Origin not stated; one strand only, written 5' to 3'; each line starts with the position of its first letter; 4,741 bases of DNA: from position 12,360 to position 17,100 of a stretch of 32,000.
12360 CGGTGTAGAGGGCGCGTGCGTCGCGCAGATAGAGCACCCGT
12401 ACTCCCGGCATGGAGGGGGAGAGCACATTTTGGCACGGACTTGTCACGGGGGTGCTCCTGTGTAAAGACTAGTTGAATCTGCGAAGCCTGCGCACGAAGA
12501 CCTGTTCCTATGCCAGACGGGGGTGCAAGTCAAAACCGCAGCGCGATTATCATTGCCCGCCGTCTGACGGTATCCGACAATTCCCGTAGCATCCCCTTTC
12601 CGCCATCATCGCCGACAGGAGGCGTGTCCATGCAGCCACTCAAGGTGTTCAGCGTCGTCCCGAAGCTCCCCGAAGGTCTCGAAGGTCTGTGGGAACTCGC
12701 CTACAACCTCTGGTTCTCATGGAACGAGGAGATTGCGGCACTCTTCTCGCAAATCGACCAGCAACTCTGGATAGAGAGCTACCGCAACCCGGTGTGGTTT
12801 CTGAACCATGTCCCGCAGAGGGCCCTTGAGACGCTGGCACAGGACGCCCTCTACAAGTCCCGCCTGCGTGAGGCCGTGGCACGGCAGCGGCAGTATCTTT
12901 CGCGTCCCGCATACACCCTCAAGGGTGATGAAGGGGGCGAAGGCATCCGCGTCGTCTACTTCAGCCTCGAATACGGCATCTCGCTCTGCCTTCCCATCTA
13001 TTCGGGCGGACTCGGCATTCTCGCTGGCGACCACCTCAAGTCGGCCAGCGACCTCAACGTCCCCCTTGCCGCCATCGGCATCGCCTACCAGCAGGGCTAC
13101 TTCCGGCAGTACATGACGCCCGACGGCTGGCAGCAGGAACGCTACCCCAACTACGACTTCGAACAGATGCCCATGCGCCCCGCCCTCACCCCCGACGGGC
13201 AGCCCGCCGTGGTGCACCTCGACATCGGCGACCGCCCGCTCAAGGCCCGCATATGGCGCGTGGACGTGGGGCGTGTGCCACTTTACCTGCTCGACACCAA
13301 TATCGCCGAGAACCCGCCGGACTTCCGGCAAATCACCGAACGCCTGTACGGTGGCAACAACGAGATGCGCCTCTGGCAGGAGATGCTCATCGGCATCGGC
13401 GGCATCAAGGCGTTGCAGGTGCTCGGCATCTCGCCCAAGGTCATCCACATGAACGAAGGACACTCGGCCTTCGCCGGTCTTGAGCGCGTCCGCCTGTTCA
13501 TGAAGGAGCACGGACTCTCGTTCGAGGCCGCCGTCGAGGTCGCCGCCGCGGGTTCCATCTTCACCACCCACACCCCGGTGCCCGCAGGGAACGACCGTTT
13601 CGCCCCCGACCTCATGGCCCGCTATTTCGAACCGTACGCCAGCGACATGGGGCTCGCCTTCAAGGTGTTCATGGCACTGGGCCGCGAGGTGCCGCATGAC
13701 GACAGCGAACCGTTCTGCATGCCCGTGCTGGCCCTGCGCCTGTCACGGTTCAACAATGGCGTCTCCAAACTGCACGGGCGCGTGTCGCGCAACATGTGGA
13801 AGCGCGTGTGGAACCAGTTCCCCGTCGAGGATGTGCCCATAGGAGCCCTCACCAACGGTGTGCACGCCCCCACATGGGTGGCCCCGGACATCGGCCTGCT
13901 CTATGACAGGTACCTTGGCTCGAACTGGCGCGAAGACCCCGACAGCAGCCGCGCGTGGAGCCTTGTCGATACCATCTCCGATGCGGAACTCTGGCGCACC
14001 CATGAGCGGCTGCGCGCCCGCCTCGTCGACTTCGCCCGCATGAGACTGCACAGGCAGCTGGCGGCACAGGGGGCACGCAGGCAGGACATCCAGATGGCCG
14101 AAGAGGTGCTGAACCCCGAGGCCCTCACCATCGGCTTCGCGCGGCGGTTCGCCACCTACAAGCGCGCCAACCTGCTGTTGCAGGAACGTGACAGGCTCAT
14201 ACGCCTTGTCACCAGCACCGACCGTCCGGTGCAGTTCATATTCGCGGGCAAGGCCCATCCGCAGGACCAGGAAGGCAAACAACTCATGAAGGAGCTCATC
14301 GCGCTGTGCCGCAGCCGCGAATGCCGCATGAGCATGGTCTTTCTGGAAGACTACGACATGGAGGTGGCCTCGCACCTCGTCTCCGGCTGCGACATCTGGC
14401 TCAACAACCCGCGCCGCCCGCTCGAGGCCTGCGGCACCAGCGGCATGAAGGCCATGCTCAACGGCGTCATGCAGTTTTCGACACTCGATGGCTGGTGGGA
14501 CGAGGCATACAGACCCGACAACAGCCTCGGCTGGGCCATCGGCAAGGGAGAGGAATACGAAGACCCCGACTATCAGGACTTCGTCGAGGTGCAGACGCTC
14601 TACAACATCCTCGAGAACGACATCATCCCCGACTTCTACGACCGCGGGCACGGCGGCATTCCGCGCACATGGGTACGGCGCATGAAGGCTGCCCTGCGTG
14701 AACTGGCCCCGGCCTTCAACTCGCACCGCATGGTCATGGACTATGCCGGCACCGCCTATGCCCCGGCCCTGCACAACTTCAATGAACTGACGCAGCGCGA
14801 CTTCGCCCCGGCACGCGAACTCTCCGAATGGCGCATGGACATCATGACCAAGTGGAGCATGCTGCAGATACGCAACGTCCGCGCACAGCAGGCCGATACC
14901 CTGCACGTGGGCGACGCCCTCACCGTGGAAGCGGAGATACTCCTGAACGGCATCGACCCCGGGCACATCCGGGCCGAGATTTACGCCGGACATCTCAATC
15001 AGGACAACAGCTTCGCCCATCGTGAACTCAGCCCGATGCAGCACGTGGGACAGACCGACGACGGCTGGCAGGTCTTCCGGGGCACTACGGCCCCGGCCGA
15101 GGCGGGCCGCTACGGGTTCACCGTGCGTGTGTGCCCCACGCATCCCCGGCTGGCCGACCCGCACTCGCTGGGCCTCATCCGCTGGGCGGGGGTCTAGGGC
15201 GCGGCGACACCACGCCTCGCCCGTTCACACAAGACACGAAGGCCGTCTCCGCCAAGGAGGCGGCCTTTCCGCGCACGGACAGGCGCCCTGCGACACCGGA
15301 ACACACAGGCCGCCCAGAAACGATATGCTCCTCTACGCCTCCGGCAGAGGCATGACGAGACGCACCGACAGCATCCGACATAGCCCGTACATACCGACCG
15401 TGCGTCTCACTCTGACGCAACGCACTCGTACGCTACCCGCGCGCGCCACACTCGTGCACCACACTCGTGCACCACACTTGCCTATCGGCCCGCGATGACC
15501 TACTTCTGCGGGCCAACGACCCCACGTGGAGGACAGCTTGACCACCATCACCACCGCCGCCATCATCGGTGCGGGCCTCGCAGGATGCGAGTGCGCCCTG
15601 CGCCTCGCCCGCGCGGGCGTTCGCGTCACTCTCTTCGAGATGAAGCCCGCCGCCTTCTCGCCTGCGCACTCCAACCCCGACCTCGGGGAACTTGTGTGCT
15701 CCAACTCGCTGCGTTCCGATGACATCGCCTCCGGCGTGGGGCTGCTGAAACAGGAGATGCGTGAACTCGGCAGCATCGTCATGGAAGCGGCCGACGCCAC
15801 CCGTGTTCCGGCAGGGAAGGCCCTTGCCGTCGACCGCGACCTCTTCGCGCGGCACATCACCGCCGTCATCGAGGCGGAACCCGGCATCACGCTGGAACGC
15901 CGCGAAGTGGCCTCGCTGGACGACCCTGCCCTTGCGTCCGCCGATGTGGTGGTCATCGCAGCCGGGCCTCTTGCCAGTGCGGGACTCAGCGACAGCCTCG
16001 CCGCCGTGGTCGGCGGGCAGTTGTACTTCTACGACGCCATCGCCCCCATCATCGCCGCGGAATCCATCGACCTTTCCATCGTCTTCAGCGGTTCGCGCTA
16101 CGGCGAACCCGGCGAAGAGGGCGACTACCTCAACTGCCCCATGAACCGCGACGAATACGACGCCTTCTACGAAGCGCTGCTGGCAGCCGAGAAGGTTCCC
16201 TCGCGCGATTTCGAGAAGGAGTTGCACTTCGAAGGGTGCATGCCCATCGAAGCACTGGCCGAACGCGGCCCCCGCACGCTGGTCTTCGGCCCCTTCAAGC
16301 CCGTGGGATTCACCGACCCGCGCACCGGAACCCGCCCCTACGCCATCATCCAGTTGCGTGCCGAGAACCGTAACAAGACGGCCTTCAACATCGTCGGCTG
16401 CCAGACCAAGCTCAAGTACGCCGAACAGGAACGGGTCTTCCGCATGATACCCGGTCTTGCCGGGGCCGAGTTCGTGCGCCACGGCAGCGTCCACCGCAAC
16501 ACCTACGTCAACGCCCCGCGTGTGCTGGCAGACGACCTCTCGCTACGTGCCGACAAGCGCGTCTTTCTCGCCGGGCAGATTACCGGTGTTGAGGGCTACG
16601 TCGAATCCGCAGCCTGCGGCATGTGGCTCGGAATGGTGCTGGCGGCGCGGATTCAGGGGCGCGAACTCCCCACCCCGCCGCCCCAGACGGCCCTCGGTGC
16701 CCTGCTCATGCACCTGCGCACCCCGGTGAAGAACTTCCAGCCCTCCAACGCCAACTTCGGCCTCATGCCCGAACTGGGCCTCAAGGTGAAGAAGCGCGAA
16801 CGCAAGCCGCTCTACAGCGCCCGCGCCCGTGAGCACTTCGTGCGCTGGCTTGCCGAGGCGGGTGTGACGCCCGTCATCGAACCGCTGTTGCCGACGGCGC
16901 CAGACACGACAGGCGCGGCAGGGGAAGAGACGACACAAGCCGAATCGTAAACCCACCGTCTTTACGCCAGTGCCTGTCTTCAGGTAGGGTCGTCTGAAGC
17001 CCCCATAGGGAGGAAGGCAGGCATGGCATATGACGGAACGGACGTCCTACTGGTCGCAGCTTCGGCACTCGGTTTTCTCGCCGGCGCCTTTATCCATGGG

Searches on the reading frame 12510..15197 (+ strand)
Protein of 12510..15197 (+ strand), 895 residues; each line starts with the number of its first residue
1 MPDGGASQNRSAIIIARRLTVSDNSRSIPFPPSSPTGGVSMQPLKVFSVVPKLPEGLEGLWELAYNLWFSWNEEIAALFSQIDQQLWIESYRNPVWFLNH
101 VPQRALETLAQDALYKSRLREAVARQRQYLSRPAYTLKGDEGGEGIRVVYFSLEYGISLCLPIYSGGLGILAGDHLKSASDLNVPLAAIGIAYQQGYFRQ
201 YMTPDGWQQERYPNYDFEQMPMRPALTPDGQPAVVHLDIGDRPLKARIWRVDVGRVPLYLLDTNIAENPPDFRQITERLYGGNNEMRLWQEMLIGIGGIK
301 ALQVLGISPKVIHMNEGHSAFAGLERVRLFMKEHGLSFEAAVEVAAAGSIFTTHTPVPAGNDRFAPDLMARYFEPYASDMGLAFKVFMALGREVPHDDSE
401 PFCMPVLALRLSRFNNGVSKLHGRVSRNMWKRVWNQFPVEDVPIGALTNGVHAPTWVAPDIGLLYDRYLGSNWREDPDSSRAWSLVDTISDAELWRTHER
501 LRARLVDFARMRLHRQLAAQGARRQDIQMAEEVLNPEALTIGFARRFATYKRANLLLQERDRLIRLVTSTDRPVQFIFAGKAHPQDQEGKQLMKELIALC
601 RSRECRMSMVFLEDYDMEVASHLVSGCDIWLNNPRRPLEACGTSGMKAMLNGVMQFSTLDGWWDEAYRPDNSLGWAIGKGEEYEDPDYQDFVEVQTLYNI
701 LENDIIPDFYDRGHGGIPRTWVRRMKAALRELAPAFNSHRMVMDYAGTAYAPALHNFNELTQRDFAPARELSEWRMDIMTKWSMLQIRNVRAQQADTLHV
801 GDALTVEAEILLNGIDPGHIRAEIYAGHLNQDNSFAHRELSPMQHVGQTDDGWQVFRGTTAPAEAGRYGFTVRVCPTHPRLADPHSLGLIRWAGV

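Call 10: search_protein_families(library=pfam, proteins=[window:12510-15197:+])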
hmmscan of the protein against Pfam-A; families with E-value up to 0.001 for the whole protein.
window:12510-15197:+ (895 aa): 2 families
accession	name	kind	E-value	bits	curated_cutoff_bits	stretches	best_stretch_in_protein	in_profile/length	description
PF00343.26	Phosphorylase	-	3.3e-31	108.8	27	2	311-661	219-579/713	Carbohydrate phosphorylase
PF11897.13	DUF3417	-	1.7e-29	102.9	25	1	53-161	1-109/109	Protein of unknown function (DUF3417)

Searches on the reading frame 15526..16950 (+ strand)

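Call 10: search_protein_families(library=pfam, proteins=[window:15526-16950:+])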
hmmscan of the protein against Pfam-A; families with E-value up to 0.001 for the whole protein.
window:15526-16950:+ (474 aa): 6 families
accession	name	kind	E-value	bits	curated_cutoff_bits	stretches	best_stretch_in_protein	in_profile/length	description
PF01134.28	GIDA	-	3.5e-95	319.8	22.1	1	12-380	3-391/391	Glucose inhibited division protein A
PF01266.30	DAO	-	1.9e-08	34.7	27.9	1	12-42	3-34/353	FAD dependent oxidoreductase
PF00890.30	FAD_binding_2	-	1.4e-07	31.5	20.4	1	12-42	3-33/414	FAD binding domain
PF13450.12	NAD_binding_8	-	1.2e-06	29.2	21.9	1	13-49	1-37/68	NAD(P)-binding Rossmann-like domain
PF07992.20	Pyr_redox_2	-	1.7e-06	28.1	26.1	1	12-147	4-108/291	Pyridine nucleotide-disulphide oxidoreductase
PF00070.33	Pyr_redox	-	4.9e-06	27.4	22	1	11-44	2-35/82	Pyridine nucleotide-disulphide oxidoreductase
